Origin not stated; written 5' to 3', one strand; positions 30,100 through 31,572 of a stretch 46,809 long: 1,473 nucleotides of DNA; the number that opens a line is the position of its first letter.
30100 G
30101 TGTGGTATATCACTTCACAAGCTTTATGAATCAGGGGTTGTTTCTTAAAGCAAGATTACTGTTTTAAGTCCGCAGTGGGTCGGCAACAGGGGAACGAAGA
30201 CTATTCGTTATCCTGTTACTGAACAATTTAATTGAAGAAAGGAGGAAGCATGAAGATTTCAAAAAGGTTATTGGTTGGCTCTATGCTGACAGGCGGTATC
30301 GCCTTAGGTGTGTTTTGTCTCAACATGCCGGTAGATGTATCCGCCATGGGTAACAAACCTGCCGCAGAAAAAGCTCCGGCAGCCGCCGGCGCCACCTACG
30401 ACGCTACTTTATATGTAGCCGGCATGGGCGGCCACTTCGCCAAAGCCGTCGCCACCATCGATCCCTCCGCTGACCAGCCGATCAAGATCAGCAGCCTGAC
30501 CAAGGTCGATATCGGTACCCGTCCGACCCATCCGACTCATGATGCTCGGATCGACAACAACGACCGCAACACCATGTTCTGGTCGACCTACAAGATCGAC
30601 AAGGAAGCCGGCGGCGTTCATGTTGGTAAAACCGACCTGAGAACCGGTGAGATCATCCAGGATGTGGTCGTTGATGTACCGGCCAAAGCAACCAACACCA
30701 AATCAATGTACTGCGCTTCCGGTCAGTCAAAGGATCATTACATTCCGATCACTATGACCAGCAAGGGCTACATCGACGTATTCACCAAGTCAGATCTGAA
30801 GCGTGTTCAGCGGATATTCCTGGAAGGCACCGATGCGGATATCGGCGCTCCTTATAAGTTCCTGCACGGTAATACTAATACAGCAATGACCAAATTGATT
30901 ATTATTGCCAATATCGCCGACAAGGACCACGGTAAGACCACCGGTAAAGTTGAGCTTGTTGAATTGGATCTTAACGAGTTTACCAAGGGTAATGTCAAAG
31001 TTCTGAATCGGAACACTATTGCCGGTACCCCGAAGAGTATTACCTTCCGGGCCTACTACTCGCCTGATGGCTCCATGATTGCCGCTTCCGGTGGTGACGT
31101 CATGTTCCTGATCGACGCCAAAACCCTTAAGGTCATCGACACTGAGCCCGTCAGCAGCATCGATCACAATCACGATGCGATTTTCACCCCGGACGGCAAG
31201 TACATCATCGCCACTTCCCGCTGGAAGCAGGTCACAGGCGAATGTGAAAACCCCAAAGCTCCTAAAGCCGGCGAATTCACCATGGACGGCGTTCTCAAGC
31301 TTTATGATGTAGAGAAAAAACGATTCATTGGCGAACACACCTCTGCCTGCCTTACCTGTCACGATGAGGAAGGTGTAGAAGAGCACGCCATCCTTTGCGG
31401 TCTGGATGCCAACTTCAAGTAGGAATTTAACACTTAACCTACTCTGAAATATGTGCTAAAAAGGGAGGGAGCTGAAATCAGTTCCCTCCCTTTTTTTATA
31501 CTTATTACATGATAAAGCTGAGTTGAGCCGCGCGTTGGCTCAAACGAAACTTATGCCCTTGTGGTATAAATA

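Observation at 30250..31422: A roughly 390-aa secreted protein sized for a 7-bladed propeller, with 9-10 scattered His and a lone CxxCH 20 residues from the C-terminus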

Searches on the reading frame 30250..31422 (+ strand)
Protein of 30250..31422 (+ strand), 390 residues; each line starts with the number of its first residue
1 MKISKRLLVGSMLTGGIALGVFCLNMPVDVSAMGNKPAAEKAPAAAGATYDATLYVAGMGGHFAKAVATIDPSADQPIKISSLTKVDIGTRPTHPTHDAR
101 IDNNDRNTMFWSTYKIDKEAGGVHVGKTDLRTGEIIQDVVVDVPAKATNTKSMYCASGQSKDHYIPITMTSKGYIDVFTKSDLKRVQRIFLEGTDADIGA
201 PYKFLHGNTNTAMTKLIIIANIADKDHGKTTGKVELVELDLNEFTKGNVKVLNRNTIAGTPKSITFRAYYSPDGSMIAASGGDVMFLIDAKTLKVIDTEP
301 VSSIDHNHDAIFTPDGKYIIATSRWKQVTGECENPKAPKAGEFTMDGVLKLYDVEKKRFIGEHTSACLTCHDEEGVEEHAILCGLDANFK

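Call 3: search_protein_families(library=pfam, proteins=[window:30250-31422:+], max_evalue=1)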
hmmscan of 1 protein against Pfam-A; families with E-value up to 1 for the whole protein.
window:30250-31422:+ (390 aa): 4 families
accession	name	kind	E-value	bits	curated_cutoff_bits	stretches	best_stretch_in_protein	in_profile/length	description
PF25174.1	Beta-prop_THOC3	-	0.00056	19.4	305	1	265-328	91-153/272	THOC3 beta-propeller domain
PF00400.38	WD40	-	0.0035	18.3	27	0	299-325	12-32/39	WD domain, G-beta repeat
PF07676.18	PD40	-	0.016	15.6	20.9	0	306-320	10-24/38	WD40-like Beta Propeller Repeat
PF02933.23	CDC48_2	-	0.21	11.7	22.4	0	59-94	30-63/64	Cell division protein 48 (CDC48), domain 2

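Call 4: search_protein_families(library=ncbifam, proteins=[window:30250-31422:+], max_evalue=1)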
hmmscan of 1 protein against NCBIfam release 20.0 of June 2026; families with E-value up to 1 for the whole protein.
window:30250-31422:+ (390 aa): 2 families
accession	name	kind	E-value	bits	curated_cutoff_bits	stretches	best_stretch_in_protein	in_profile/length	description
NF052340.1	hydrazine_beta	equivalog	0.015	14.4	560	1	282-323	184-228/372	hydrazine synthase subunit beta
NF008176.1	PRK10923.1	equivalog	0.17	10.4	620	1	180-222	315-357/469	nitrogen regulation protein NR(I)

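Call 5: search_solved_structures(query=window:30250-31422:+, max_evalue=10, show_alignments=2)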
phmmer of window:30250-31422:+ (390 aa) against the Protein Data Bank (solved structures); distinct sequences matched with E-value up to 10: 6.
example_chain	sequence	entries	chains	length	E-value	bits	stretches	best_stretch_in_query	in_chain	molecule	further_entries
5c2v_B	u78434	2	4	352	0.001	21.3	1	285-324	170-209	HYDRAZINE SYNTHASE BETA SUBUNIT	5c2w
4qrj_A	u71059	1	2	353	0.0037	19.5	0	304-323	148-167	putative 6-phosphogluconolactonase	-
5yzv_A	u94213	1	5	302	0.031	16.5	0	265-321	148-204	Probable serine/threonine-protein kinase PkwA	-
6qdv_N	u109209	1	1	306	0.24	13.6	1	262-327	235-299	U5 small nuclear ribonucleoprotein 40 kDa protein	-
3jcr_D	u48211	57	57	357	0.4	12.8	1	262-327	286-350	U5-40K | U5 small nuclear ribonucleoprotein 40 kDa protein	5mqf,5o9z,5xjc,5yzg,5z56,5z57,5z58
4g06_A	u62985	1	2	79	1.5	10.9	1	228-277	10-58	Uncharacterized protein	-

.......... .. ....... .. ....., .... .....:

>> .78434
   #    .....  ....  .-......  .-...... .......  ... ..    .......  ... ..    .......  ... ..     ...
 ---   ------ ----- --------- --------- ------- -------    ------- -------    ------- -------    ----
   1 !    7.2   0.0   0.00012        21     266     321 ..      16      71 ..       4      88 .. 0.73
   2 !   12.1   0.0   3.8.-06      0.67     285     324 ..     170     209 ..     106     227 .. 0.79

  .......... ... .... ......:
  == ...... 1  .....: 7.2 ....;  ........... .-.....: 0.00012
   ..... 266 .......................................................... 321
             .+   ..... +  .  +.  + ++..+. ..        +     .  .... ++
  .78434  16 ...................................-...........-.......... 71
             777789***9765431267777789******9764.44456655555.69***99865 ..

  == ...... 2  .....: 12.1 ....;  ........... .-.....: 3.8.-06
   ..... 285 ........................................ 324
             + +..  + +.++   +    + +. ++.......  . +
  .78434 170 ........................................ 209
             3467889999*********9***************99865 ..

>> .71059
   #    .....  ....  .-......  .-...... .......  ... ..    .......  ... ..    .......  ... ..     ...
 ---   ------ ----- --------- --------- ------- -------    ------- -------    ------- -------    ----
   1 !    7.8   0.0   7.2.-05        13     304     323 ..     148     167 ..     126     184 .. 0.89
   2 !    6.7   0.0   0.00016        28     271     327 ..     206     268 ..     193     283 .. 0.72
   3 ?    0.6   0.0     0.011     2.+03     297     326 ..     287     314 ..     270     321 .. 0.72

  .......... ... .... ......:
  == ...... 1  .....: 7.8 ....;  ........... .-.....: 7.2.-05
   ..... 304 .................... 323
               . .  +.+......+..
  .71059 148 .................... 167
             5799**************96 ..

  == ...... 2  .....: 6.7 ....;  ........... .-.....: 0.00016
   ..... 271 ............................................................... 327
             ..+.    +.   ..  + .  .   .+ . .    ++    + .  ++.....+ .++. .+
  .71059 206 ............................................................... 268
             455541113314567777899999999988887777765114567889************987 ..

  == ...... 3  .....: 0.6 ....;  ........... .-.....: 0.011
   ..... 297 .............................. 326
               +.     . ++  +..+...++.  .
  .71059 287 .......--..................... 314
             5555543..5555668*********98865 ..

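Call 6: find_homologous_proteins(query=window:30250-31422:+, max_evalue=0.001)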
Query window:30250-31422:+ (390 aa): 895 proteins with E <= 0.001 among 6966 candidates; the best 120 are listed.
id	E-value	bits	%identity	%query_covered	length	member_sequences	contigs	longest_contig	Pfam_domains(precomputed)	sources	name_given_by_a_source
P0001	4.6e-242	821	93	100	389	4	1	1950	-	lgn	-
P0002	8.5e-241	816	92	100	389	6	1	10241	-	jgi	jgi:hypothetical protein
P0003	5.4e-230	781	86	100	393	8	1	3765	-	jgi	jgi:hypothetical protein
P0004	1.1e-216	737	83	100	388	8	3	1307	-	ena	-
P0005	1.9e-216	736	84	100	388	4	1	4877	-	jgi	jgi:hypothetical protein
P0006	5.0e-212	722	82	100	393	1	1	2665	-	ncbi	-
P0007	1.5e-210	717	80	100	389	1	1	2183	-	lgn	-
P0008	1.3e-207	707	79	100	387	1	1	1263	-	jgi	jgi:hypothetical protein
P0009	5.4e-204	695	77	100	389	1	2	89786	-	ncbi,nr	ncbi:MAG: hypothetical protein KKG47_07780 [Proteobacteria bacterium]|nr:hypothetical protein [Pseud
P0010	2.0e-203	693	82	97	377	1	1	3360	-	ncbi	-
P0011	9.6e-202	688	76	100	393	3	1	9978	-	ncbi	ncbi:MAG: hypothetical protein R6W72_12045 [Desulfurivibrionaceae bacterium]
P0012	1.2e-201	688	77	100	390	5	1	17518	-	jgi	jgi:hypothetical protein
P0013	1.8e-197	674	75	100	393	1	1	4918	-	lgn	-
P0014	2.0e-194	664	75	100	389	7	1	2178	-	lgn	-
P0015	1.9e-192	657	74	100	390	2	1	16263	-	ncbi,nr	ncbi:MAG: hypothetical protein RQ753_00895 [Desulfurivibrionaceae bacterium]|nr:hypothetical protein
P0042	1.8e-144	499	59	100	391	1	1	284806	-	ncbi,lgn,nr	ncbi:MAG: hypothetical protein KJ950_08910 [Proteobacteria bacterium]|nr:hypothetical protein [Pseud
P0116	2.3e-124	433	51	100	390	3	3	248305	-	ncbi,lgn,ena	-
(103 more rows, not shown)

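Call 20: predict_structure(alignment_id=A1)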
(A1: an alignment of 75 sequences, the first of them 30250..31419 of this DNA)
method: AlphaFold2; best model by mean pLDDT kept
length: 390 residues; sequences in the alignment: 75
mean_pLDDT: 88.4   pTM: 0.84
mean pLDDT of the five models: 88.4, 87.0, 86.6, 86.2, 86.0
residues with pLDDT >= 90: 292; 70-90: 45; 50-70: 19; < 50: 34
segments of 3 or more residues with pLDDT < 50: 1-34
pLDDT, mean of each block of 10 residues (from residue 1): 43 44 43 51 67 91 94 95 93 92 97 97 98 97 95 95 98 96 98 96 97 97 96 98 98 97 94 97 95 96 90 97 90 89 89 96 88 73 86
secondary structure, 60 per line:
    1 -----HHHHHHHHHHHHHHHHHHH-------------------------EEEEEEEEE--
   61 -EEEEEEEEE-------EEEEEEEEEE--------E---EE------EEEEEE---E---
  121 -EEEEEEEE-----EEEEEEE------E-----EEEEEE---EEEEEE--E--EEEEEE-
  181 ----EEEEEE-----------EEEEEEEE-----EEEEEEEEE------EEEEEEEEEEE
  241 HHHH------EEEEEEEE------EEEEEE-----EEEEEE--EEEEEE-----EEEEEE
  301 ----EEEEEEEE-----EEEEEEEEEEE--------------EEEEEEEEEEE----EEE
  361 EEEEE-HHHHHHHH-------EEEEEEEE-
elements in order: H6-24 E50-58 E62-70 E78-87 E108-113 E122-129 E135-141 E154-159 E163-168 E174-179 E185-190 E202-209 E215-223 E230-240 H241-244 E251-258 E265-270 E276-281 E284-289 E295-300 E305-312 E318-328 E343-353 E358-365 H367-374 E382-389

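Call 23: search_protein_representatives(protein=window:30250-31422:+)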
Query: 390 residues. Proteins with E-value up to 0.001 (for the whole library): 1659; up to 1e-10: 134; up to 1e-30: 49. The best 150 are listed.
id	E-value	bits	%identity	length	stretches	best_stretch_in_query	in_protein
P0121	1.2e-120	419.4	74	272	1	8-278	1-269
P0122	1.4e-106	373.1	47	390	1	8-389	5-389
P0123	6.8e-97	341.2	56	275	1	123-390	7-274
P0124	8.8e-97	340.8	53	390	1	43-387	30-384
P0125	2.0e-92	326.5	46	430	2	48-387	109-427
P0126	6.5e-88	311.6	42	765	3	45-388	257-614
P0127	8.1e-88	311.3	53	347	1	35-327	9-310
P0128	1.2e-82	294.2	40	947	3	47-388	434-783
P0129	1.7e-78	280.6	43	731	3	48-387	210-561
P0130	4.4e-77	276.0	45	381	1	32-390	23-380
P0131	7.6e-76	271.9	46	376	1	47-389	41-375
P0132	1.6e-75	270.8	42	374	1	24-390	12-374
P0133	2.2e-68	247.3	43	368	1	30-390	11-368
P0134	1.1e-67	245.1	42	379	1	39-390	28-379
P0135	6.7e-67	242.5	35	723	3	48-387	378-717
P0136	8.9e-64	232.2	39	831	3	47-389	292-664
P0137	1.3e-62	228.4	43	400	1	37-386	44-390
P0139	7.3e-61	222.6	39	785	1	49-388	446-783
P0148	2.9e-50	187.7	35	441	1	34-387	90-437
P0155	4.1e-42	160.9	34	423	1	36-389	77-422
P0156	7.1e-42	160.1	33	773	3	45-388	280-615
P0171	4.5e-30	121.3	36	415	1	14-388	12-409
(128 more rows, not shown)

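Call 24: fold_search(model_id=the predicted structure, library=pdb)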
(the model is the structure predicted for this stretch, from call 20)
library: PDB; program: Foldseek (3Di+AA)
matches with E <= 10: 1790; with E <= 0.001: 1225
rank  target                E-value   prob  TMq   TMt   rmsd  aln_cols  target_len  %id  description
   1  8era_C                3.7e-10  1.00  0.45  0.55   7.7       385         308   11  RMC-5552 in complex with mTORC1 and FKBP12 (released 2022-12-28)
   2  4jsp_C                4.2e-10  1.00  0.50  0.59   5.7       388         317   11  structure of mTORDeltaN-mLST8-ATPgammaS-Mg complex (released 2013-05-01)
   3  8bb4_Q                6.6e-10  1.00  0.40  0.51   8.9       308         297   16  Structure of human WDR5 and pVHL:ElonginC:ElonginB bound to PROTAC with C3 linker (released 2022-11-09)
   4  3n0e                  8.1e-10  1.00  0.41  0.49   9.4       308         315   14  Crystal structure of WDR5 mutant (W330Y) (released 2010-10-20)
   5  8bb5_D                1.1e-09  1.00  0.40  0.49   8.9       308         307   15  Structure of human WDR5 and pVHL:ElonginC:ElonginB bound to PROTAC with Aryl linker (released 2022-11-09)
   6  6wjq_A                1.1e-09  1.00  0.39  0.49   8.9       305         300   15  Crystal structure of WDR5 in complex with the WIN peptide of PDPK1 (released 2021-01-13)
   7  4gm9_B                1.4e-09  1.00  0.40  0.49   9.0       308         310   15  Crystal structure of human WD repeat domain 5 with compound MM-401 (released 2014-02-19)
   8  4cy3_A                1.5e-09  1.00  0.40  0.50   9.0       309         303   15  Crystal structure of the NSL1-WDS complex. (released 2014-05-14)
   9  2h68_B                1.7e-09  1.00  0.40  0.50   9.0       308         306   15  Histone H3 recognition and presentation by the WDR5 module of the MLL1 complex (released 2006-07-04)
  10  2h68_A                1.7e-09  1.00  0.40  0.50   9.2       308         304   15  Histone H3 recognition and presentation by the WDR5 module of the MLL1 complex (released 2006-07-04)
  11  2g9a_A                1.8e-09  1.00  0.41  0.50   8.2       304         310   14  Structural basis for the specific recognition of methylated histone H3 lysine 4 by the WD-40 protein WDR5 (released 2006-09-06)
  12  9uk4_A                1.9e-09  1.00  0.39  0.49   8.6       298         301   13  Crystal structure of WDR5 in complex with peptide Ac-ARA-NH2 (released 2025-10-08)
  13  8ova_A7               2.2e-09  1.00  0.45  0.55   6.7       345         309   12  CRYO-EM STRUCTURE OF TRYPANOSOMA BRUCEI PROCYCLIC FORM 80S RIBOSOME : PARENTAL STRAIN (released 2023-11-29)
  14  2co0_C                2.2e-09  1.00  0.40  0.50   9.0       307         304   15  WDR5 and unmodified Histone H3 complex at 2.25 Angstrom (released 2006-07-03)
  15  2gnq                  2.2e-09  1.00  0.40  0.48   9.0       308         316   15  Structure of wdr5 (released 2006-06-06)
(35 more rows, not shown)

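Call 25: search_protein_families(library=pfam, proteins=[P0126, P0128, P0129, P0135, P0136, P0139, P0156, P0125, P0148, P0155], max_evalue=0.01)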
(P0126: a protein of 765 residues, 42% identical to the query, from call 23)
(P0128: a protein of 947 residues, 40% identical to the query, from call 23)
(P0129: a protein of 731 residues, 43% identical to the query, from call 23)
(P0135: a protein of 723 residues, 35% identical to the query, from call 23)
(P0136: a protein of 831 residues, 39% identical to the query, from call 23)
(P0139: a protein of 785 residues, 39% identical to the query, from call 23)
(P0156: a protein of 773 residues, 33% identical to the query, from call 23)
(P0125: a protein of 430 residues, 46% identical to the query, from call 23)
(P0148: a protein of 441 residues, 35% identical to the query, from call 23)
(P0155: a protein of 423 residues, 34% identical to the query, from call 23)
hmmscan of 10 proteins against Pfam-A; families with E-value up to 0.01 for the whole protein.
P0126 (765 aa): 0 families

P0128 (947 aa): 4 families
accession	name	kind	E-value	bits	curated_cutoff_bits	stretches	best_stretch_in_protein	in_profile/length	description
PF00041.27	fn3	-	1.6e-19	70.3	25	2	43-115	1-75/84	Fibronectin type III domain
PF18370.7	RGI_lyase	-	5.4e-05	23.9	27.8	0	58-108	19-72/86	Rhamnogalacturonan I lyases beta-sheet domain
PF25788.1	Ig_Rha78A_N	-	8.3e-05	23.2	27.4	0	174-221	52-101/105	Rha78A-like, N-terminal immunoglobulin domain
PF06486.16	DUF1093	-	0.0033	18.5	26.3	0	184-210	20-45/81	Protein of unknown function (DUF1093)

P0129 (731 aa): 0 families

P0135 (723 aa): 0 families

P0136 (831 aa): 2 families
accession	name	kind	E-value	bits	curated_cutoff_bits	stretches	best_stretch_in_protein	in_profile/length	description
PF21309.3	C5_CUB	-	1.6e-05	25.3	27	0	242-264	10-32/57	Complement component 5, CUB domain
PF11452.13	DUF3000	-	0.0059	16.5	25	0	132-171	110-150/175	Protein of unknown function (DUF3000)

P0139 (785 aa): 2 families
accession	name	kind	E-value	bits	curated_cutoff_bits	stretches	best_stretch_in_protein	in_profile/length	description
PF00656.27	Peptidase_C14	-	7.2e-43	147.4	21.4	1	38-256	1-233/233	Caspase domain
PF01364.23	Peptidase_C25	-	0.0061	16.3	23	0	83-234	207-344/374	Peptidase family C25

P0156 (773 aa): 2 families
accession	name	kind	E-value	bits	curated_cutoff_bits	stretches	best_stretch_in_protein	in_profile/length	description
PF03532.18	OMS28_porin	-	0.00058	19.6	27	0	116-162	87-134/253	OMS28 porin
PF22113.1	Mtrc-MtrF_II-IV_dom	-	0.0042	17.1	30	0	582-609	110-137/176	Outer membrane cytochrome MtrC/MtrF-like, domains II/IV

P0125 (430 aa): 1 family
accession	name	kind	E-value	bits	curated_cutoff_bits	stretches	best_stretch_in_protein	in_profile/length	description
PF09699.15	Paired_CXXCH_1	-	0.009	16.1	20.6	0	77-85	31-39/41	Doubled CXXCH motif (Paired_CXXCH_1)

P0148 (441 aa): 0 families

P0155 (423 aa): 1 family
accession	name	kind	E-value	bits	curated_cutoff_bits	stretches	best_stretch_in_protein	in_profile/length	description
PF07833.16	Cu_amine_oxidN1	-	6.1e-07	29.8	24.2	1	32-85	2-56/108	Copper amine oxidase N-terminal domain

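Call 30: find_encoding_contigs(protein=P0042, flank=8000, max_places=2)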
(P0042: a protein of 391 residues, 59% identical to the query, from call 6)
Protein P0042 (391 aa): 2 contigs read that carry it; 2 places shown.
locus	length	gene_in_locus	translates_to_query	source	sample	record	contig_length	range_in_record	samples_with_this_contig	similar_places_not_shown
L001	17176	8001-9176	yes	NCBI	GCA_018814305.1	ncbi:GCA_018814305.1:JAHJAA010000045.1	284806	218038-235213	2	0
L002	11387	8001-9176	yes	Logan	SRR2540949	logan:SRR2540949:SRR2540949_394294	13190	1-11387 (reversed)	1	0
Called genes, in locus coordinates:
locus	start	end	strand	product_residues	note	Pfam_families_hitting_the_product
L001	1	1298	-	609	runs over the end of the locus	PF01541:GIY-YIG, PF27096:UvrC_M, PF02151:UVR, PF22920:UvrC_RNaseH, PF08459:UvrC_RNaseH_dom, PF00633:HHH (faint), PF14520:HHH_5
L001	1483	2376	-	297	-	PF13717:Zn_ribbon_4 (weak)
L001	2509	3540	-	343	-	-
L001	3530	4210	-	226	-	PF02463:SMC_N (faint), PF00005:ABC_tran, PF13304:AAA_21 (weak)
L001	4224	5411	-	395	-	PF02687:FtsX (weak)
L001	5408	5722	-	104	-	-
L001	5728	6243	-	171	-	PF05573:NosL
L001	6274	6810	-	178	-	PF00578:AhpC-TSA, PF08534:Redoxin, PF13905:Thioredoxin_8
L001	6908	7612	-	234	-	PF02463:SMC_N (faint), PF00005:ABC_tran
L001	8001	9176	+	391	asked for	-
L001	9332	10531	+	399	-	PF02687:FtsX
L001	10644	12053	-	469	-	PF00072:Response_reg, PF00158:Sigma54_activat, PF14532:Sigma54_activ_2, PF25601:AAA_lid_14, PF02954:HTH_8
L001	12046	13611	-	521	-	PF00512:HisKA, PF02518:HATPase_c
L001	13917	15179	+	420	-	PF00691:OmpA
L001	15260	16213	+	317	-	PF23023:Anti-Pycsar_Apyc1, PF00753:Lactamase_B (weak), PF12706:Lactamase_B_2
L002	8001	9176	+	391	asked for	-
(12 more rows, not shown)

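Call 31: find_encoding_contigs(protein=P0116, flank=8000, max_places=2)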
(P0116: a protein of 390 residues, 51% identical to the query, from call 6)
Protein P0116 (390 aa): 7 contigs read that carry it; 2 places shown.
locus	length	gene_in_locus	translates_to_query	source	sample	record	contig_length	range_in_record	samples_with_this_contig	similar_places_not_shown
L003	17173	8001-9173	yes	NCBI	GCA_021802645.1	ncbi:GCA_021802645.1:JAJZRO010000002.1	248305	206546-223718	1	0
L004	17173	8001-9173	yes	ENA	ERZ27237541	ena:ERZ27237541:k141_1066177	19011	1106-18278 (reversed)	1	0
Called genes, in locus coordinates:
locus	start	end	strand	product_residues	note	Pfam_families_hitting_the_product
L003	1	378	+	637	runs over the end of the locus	PF06480:FtsH_ext (weak), PF13191:AAA_16 (faint), PF00004:AAA, PF17862:AAA_lid_3, PF01434:Peptidase_M41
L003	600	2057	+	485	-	PF03264:Cytochrom_NNT (weak)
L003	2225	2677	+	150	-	PF13411:MerR_1, PF00376:MerR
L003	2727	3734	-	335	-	-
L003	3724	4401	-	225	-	PF02463:SMC_N (faint), PF00005:ABC_tran, PF13304:AAA_21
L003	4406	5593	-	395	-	PF12704:MacB_PCD, PF02687:FtsX (weak)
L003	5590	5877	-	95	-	-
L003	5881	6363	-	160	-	PF05573:NosL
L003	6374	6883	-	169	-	PF00578:AhpC-TSA, PF08534:Redoxin, PF13098:Thioredoxin_2 (weak), PF13905:Thioredoxin_8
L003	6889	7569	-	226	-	PF02463:SMC_N (faint), PF00005:ABC_tran, PF13304:AAA_21 (faint)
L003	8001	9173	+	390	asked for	-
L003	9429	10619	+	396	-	PF02687:FtsX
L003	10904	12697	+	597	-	PF02743:dCache_1, PF17203:sCache_3_2 (faint), PF17201:Cache_3-Cache_2, PF08269:dCache_2 (weak), PF00015:MCPsignal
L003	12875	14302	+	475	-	PF00989:PAS (weak), PF00158:Sigma54_activat, PF14532:Sigma54_activ_2, PF07724:AAA_2 (weak), PF07728:AAA_5 (faint), PF25601:AAA_lid_14, PF02954:HTH_8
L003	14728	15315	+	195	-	PF02663:FmdE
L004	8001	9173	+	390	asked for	-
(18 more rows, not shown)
